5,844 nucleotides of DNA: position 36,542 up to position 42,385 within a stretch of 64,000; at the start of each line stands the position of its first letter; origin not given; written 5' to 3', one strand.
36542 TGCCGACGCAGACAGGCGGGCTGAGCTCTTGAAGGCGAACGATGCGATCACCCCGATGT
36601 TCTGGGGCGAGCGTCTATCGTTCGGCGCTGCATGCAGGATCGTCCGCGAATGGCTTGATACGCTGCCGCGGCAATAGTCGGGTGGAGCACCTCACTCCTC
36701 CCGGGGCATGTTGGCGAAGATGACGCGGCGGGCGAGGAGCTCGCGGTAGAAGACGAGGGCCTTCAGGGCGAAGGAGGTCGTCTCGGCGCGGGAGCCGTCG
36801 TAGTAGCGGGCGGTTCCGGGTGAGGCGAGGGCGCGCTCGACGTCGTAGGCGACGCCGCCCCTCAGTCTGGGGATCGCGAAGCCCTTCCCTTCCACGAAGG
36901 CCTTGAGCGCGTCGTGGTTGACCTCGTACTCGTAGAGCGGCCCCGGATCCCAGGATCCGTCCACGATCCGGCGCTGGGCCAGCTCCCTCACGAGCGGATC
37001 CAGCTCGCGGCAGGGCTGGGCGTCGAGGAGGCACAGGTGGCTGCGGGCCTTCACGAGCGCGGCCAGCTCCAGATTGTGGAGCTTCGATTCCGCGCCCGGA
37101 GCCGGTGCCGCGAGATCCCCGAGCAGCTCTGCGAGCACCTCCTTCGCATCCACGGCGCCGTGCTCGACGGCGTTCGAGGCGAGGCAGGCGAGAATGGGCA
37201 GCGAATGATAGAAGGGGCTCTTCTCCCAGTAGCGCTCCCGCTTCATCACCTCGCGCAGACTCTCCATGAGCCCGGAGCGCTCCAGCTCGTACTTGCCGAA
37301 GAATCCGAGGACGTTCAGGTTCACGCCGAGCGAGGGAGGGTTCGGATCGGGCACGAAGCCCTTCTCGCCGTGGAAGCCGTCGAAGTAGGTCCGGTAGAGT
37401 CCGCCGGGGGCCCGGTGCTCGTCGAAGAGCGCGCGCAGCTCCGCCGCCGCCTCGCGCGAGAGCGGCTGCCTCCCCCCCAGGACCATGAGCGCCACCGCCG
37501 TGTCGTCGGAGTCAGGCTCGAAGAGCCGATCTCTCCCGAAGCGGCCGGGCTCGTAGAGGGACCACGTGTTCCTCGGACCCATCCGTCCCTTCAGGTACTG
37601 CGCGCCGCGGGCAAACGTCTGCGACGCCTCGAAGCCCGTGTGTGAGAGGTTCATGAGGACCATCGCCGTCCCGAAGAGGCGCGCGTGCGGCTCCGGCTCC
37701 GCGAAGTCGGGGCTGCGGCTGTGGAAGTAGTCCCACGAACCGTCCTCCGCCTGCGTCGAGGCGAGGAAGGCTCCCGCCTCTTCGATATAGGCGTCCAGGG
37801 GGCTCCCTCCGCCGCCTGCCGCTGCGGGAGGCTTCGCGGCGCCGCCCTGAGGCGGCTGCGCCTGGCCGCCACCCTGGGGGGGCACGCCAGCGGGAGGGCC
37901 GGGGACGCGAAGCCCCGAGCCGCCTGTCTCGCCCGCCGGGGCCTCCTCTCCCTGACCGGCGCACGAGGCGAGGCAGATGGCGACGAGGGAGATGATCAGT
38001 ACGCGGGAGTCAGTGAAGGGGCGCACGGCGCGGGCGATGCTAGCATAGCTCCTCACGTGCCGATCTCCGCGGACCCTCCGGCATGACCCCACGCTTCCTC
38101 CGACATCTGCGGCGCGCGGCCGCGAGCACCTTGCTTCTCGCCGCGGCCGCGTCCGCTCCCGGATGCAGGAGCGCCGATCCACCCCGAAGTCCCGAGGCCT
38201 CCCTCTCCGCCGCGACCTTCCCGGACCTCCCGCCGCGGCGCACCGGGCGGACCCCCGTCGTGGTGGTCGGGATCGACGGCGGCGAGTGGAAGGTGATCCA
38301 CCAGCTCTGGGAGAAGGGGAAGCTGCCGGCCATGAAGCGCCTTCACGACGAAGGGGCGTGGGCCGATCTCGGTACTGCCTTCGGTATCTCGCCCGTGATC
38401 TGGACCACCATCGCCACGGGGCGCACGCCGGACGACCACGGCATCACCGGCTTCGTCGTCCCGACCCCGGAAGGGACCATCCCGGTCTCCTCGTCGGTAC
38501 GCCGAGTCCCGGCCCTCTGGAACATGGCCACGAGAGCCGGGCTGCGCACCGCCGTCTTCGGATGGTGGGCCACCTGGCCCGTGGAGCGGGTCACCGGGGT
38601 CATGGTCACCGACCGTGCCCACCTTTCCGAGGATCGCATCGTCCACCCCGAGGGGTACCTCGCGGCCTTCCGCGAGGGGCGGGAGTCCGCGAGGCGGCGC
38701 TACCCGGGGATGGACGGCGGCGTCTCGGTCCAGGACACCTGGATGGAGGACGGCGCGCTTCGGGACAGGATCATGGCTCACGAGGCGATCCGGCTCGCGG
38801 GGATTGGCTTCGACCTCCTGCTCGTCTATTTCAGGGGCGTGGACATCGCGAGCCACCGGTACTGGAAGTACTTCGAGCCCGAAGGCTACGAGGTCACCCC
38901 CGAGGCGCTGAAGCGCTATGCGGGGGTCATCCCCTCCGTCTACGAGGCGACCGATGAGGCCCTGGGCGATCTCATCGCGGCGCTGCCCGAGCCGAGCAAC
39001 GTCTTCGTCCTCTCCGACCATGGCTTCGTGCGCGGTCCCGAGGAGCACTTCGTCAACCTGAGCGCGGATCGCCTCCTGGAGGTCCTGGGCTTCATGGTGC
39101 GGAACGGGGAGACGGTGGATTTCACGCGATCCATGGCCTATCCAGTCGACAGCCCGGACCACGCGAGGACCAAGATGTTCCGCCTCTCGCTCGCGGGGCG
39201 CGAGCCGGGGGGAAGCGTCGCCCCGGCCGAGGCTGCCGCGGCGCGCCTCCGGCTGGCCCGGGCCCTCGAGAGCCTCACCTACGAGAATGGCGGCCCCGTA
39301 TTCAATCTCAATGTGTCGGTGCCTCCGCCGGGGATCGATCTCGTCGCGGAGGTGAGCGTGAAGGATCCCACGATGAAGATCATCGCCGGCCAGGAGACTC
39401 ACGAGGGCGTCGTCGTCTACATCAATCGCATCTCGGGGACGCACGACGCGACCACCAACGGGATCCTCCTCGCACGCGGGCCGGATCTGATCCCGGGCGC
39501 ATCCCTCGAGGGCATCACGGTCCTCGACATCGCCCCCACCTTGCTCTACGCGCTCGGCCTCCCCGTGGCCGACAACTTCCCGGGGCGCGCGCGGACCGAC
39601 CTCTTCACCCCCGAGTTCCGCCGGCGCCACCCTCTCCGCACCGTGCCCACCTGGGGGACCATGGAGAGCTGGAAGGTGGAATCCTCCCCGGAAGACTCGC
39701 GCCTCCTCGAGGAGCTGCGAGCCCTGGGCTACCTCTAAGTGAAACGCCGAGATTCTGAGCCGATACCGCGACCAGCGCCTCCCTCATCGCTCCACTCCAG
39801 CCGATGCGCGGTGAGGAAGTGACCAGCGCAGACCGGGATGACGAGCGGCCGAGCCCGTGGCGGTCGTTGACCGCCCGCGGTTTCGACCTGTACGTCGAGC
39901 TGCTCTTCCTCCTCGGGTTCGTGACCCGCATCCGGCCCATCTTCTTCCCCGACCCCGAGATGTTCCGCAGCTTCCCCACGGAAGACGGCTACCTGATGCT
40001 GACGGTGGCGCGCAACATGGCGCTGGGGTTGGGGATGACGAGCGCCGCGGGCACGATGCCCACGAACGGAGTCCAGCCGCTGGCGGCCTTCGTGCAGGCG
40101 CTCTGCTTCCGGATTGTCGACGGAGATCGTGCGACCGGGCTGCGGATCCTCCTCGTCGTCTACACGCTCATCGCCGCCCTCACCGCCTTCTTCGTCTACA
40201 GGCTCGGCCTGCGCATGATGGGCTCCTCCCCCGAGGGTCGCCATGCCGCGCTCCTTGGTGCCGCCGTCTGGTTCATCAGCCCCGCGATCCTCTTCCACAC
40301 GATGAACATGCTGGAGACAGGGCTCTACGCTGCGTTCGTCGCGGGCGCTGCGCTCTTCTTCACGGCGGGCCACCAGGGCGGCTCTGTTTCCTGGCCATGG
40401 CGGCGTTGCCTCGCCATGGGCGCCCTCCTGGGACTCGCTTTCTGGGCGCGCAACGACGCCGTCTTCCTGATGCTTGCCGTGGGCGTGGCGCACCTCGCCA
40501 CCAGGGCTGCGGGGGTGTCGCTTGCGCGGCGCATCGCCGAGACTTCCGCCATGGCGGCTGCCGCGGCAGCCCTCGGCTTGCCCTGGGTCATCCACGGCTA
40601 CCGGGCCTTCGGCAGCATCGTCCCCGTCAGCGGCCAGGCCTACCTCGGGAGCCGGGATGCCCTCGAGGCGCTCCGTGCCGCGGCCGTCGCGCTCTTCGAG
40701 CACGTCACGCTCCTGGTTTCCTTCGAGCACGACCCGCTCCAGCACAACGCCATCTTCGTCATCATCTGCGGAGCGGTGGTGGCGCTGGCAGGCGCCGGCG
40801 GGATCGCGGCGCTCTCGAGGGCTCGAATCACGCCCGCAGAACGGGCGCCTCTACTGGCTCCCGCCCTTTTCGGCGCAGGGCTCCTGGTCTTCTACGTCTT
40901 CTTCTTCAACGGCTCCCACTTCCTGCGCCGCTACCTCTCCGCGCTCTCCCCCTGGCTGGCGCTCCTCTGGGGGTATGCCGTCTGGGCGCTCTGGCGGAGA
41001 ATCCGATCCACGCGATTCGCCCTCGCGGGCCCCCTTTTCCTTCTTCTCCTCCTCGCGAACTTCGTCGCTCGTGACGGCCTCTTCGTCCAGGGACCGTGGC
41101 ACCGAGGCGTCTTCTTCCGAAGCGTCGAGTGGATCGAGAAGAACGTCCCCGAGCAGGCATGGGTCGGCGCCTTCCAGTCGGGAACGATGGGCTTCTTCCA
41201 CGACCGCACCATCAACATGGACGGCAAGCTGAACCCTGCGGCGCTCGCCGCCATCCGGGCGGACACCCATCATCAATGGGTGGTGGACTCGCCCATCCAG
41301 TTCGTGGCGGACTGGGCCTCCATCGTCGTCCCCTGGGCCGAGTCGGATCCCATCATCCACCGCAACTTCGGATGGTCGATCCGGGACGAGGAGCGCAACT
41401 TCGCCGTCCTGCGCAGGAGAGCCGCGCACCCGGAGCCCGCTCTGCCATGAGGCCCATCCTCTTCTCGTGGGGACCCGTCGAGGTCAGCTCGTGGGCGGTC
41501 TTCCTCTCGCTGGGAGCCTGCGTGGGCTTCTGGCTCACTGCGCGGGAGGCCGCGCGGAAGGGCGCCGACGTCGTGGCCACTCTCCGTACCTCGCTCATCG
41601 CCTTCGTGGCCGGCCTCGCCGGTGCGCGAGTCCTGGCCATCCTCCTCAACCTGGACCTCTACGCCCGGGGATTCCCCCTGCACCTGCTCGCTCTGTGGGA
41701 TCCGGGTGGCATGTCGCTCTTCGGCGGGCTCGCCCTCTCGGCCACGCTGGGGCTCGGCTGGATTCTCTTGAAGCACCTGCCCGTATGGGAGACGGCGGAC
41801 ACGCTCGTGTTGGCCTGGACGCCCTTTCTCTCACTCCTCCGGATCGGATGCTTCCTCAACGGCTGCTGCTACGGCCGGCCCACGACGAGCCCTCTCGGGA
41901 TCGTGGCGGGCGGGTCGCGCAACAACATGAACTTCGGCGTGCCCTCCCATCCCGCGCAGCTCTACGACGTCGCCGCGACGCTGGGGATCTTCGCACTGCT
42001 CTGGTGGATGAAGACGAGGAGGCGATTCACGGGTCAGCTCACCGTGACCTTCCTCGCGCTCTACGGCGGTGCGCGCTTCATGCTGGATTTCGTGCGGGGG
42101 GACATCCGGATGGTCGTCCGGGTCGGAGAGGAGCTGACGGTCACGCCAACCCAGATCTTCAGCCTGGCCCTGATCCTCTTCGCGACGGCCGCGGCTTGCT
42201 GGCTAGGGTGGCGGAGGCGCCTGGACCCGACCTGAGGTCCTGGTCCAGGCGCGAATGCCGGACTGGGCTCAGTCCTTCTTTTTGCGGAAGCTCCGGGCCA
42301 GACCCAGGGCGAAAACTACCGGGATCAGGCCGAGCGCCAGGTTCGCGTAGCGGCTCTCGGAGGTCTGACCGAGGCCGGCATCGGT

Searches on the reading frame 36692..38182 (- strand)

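Call 10: search_protein_families(library=pfam, proteins=[window:36692-38182:-], max_evalue=0.01)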
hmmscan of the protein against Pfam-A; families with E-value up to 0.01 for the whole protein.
window:36692-38182:- (496 aa): 1 family
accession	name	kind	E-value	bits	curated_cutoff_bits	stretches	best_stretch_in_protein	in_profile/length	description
PF13243.12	SQHop_cyclase_C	-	0.0066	15.9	26.1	0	130-208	206-285/319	Squalene-hopene cyclase C-terminal domain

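Call 26: search_protein_families(library=ncbifam, proteins=[window:36692-38182:-], max_evalue=0.001)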
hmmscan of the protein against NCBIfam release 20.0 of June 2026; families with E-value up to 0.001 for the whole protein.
window:36692-38182:- (496 aa): 2 families
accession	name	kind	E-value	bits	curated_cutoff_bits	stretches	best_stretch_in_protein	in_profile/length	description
TIGR01787.1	squalene_cyclas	subfamily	0.00061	18.5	322.7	0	130-202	507-582/622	squalene/oxidosqualene cyclases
TIGR03463.1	osq_cycl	subfamily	0.00086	17.7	851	0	125-203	519-598/634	2,3-oxidosqualene cyclase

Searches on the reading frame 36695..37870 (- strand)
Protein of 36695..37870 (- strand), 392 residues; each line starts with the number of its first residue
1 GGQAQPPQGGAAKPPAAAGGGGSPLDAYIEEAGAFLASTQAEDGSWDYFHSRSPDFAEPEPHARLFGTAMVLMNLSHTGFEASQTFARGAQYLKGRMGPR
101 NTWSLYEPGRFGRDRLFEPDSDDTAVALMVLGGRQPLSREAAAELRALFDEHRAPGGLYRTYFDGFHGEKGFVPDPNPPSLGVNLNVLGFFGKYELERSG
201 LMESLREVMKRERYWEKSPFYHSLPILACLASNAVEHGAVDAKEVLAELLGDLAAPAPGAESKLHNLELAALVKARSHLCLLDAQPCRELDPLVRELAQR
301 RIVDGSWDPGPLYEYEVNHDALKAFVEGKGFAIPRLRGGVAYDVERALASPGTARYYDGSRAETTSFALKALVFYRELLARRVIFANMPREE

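Call 77: search_solved_structures(query=A6, max_evalue=10, show_alignments=1)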
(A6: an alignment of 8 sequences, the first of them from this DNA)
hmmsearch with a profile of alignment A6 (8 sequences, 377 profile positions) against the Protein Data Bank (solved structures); distinct sequences matched with E-value up to 10: 15.
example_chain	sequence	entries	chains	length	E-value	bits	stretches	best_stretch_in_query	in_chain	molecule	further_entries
1gsz_A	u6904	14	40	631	8e-15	58.1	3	13-101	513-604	SQUALENE--HOPENE CYCLASE | SQUALENE-HOPENE CYCLASE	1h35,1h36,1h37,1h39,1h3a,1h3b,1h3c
3sqc_A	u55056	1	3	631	5.5e-14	55.4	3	13-101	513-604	SQUALENE--HOPENE CYCLASE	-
2sqc_A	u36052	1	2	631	6.4e-14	55.2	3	13-101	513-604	SQUALENE-HOPENE CYCLASE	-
1w6j_A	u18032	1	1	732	9.6e-06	28.3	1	17-91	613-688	LANOSTEROL SYNTHASE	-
1w6k_A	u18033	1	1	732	1.3e-05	27.8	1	17-91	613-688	LANOSTEROL SYNTHASE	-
8j5z_A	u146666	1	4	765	2e-05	27.2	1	10-91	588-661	Terpene cyclase/mutase family member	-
6vpt_A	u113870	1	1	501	0.0011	21.5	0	13-42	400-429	Cyclase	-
8paj_A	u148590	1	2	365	0.0016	20.9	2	10-91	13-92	Squalene-hopene/tetraprenyl-beta-curcumene cyclase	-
22ty_A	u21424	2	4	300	0.0025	20.3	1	88-168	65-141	AstC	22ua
9mhs_B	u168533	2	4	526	0.0049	19.4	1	51-152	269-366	Drimenol Synthase | Haloacid dehalogenase superfamily, subfamily IA, variant 3 with third motif having DD or E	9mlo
9m7d_A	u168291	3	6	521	0.02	17.4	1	51-152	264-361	Haloacid dehalogenase superfamily, subfamily IA, variant 3 with third motif having DD or E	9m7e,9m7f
22tz_A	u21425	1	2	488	0.024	17.1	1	88-168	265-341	AstC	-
8pak_A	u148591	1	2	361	0.046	16.2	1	15-93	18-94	Squalene--hopene cyclase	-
5bp8_A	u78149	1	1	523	0.05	16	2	14-41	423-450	Ent-copalyl diphosphate synthase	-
6ij1_A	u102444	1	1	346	0.58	12.5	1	13-34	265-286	Prenylcyclase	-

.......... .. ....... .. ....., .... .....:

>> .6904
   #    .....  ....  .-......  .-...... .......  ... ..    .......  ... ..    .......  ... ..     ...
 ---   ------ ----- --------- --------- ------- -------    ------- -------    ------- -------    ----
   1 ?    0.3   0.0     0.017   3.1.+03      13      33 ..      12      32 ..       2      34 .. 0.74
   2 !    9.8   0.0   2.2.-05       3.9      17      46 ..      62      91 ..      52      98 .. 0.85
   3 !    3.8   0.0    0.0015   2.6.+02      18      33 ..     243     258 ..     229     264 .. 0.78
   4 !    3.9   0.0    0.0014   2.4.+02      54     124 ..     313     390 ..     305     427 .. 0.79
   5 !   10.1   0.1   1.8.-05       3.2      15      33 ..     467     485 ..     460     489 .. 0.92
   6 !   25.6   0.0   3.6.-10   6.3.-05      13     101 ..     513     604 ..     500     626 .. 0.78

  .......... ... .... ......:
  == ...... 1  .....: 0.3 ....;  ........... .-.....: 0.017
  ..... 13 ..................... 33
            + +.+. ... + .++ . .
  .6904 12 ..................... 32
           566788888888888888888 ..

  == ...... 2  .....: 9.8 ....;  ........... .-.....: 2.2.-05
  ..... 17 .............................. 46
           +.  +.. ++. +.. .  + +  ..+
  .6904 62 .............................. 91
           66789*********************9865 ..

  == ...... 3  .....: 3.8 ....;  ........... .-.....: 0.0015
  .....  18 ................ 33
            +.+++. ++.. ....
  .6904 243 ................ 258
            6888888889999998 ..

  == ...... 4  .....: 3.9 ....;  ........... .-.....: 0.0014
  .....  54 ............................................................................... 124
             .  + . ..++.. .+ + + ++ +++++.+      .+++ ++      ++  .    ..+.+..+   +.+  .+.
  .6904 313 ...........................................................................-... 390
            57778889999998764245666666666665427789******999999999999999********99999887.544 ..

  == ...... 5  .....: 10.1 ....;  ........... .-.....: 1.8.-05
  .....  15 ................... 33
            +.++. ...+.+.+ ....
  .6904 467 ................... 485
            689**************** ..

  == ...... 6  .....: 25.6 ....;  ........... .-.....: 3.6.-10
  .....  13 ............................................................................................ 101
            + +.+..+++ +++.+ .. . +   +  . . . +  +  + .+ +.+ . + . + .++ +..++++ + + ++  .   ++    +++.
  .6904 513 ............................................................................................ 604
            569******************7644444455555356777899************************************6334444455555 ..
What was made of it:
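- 36692..38182 (-): X496 (coordinates are the maximal ORF; the real start is probably about 38026-38056). A lipoprotein (............) with a Gly/Pro/Ala-rich linker and an alpha/alpha-toroid domain homologous to squalene-hopene cyclase. It has a QW-like motif (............) and DSDDTA at the position of the cyclase catalytic DVDDTA. Profile of 8 homologs against the PDB: squalene-hopene cyclase 1gsz 8e-15, lanosterol synthase 1e-5 (call 77).
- On Class II terpene cyclase (squalene-hopene cyclase type), for X496: The domain is only about 380 residues, and its six partial matches are spread over the 631-residue cyclase (call 77).
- Closest known: Class II terpene cyclases. Same: X496 shares QW-type repeats and an acidic D-x-D-D-T-A motif at the catalytic position (call 77).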

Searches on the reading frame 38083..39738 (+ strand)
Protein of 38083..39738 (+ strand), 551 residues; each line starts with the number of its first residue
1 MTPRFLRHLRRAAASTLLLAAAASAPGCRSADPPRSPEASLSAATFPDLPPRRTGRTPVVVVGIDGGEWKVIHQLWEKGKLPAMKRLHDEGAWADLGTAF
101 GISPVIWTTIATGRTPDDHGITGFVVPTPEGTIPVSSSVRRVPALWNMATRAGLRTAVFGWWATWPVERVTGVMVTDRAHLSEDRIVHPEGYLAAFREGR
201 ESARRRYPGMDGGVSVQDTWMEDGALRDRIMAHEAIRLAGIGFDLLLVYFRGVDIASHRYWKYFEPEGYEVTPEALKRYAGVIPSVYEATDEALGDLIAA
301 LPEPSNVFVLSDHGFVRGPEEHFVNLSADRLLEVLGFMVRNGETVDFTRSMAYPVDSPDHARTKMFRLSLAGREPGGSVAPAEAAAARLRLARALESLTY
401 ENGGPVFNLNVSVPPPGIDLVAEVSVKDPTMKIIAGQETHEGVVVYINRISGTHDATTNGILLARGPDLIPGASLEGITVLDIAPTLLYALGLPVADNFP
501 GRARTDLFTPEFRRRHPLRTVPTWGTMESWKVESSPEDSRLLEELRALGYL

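Call 10: search_protein_families(library=pfam, proteins=[window:38083-39738:+], max_evalue=0.01)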
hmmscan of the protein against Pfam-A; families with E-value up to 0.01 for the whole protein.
window:38083-39738:+ (551 aa): 2 families
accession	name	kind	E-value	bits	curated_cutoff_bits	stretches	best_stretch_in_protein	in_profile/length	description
PF01663.27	Phosphodiest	-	5.3e-31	108.9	23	1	59-405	1-288/342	Type I phosphodiesterase / nucleotide pyrophosphatase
PF00884.28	Sulfatase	-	0.0005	19.9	25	1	110-319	56-247/301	Sulfatase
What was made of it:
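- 38083..39738 (+): Alkaline-phosphatase-superfamily protein (type I phosphodiesterase/nucleotide pyrophosphatase family), 551 aa. Its N-terminus looks like a lipoprotein signal peptide (...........), so it is probably periplasmic. Pfam PF01663 at 5e-31 (call 10).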

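Call 26: search_protein_families(library=ncbifam, proteins=[window:38083-39738:+], max_evalue=0.001)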
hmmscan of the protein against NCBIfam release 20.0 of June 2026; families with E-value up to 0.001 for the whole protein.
window:38083-39738:+ (551 aa): 1 family
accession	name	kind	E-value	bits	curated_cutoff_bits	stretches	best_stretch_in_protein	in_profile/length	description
TIGR02335.1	hydr_PhnA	equivalog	9.3e-05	21.7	407.55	1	56-158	12-118/408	phosphonoacetate hydrolase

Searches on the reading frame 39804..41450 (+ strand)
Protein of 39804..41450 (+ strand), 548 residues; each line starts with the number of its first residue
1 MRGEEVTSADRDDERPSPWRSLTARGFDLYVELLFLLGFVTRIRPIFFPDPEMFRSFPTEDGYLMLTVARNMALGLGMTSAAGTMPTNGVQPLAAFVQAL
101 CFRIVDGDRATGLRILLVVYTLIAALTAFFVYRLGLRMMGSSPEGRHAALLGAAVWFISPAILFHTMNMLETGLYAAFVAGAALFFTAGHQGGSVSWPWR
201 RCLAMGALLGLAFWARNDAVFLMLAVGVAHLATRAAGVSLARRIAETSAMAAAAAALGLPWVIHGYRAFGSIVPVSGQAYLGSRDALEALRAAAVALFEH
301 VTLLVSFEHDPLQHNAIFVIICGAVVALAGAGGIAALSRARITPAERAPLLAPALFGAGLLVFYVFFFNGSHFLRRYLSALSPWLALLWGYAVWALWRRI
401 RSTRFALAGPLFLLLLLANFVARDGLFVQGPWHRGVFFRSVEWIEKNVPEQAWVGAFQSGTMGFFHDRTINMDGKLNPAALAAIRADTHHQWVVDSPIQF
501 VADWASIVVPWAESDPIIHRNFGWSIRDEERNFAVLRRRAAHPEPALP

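Call 10: search_protein_families(library=pfam, proteins=[window:39804-41450:+], max_evalue=0.01)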
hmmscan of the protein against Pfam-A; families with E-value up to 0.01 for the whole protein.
window:39804-41450:+ (548 aa): 0 families

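Call 26: search_protein_families(library=ncbifam, proteins=[window:39804-41450:+], max_evalue=0.001)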
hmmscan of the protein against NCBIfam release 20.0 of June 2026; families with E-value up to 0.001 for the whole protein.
window:39804-41450:+ (548 aa): 0 families

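Call 67: search_solved_structures(query=A5, max_evalue=10)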
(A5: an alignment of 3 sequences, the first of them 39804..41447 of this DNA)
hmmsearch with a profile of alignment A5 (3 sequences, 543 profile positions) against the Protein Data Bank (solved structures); distinct sequences matched with E-value up to 10: 1.
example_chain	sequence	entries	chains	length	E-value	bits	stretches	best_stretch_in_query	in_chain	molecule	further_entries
4hvl_A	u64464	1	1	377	1.5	10.3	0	305-344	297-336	Membrane-anchored mycosin mycp1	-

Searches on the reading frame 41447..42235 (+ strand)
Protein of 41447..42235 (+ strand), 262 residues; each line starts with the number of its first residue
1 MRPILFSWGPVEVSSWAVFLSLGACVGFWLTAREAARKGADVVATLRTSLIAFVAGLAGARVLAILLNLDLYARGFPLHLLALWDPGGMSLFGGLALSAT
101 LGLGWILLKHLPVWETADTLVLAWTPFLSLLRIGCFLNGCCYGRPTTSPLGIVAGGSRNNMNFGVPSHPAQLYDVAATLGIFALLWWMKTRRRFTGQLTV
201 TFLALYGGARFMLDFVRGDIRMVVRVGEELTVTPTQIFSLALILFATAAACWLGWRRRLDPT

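Call 60: search_protein_families(library=pfam, proteins=[window:41447-42235:+], max_evalue=0.001)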
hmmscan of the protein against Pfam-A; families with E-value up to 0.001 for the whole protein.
window:41447-42235:+ (262 aa): 1 family
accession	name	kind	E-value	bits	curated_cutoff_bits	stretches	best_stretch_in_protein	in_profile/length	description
PF01790.23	LGT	-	8.2e-46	156.7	24.9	1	3-252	1-240/240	Prolipoprotein diacylglyceryl transferase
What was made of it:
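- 41447..42235 (+): Divergent Lgt-family protein (prolipoprotein diacylglyceryl transferase family), 262 aa, translationally coupled to E548. In sister genomes it is coupled directly to D. Pfam PF01790 at 156.7 bits (call 60).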

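Call 89: search_protein_families(library=ncbifam, proteins=[window:41447-42235:+], max_evalue=0.001)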
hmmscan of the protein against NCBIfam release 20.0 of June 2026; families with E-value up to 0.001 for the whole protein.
window:41447-42235:+ (262 aa): 7 families
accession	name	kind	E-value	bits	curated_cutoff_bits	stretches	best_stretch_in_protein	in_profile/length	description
NF000778.0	PRK00052.3-4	equivalog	5.5e-29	101.6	334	1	1-244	1-235/252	prolipoprotein diacylglyceryl transferase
TIGR00544.1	lgt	equivalog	4.7e-24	85.2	118.9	1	3-246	12-262/280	prolipoprotein diacylglyceryl transferase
NF000784.0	PRK00052.4-5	subfamily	2.5e-15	56.3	409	1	1-153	1-152/298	prolipoprotein diacylglyceryl transferase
NF000775.0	PRK00052.2-5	equivalog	9e-13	48.2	428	1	46-248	61-272/288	prolipoprotein diacylglyceryl transferase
NF000779.0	PRK00052.3-5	equivalog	1e-11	45.1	405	1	2-151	7-155/257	prolipoprotein diacylglyceryl transferase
NF009611.0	PRK13108.1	equivalog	9.3e-06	24.9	636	1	8-243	18-270/476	prolipoprotein diacylglyceryl transferase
NF000777.0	PRK00052.3-2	equivalog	3.4e-05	23.5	558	1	75-219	97-246/310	prolipoprotein diacylglyceryl transferase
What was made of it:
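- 41447..42235 (+): The NCBIfam Lgt equivalog TIGR00544 gives 85.2 bits, below the 118.9 cut-off (call 89).
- On Lgt (prolipoprotein diacylglyceryl transferase): TIGR00544 gives 85.2 against 118.9 and NF000778 gives 101.6 against 334 (call 89).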
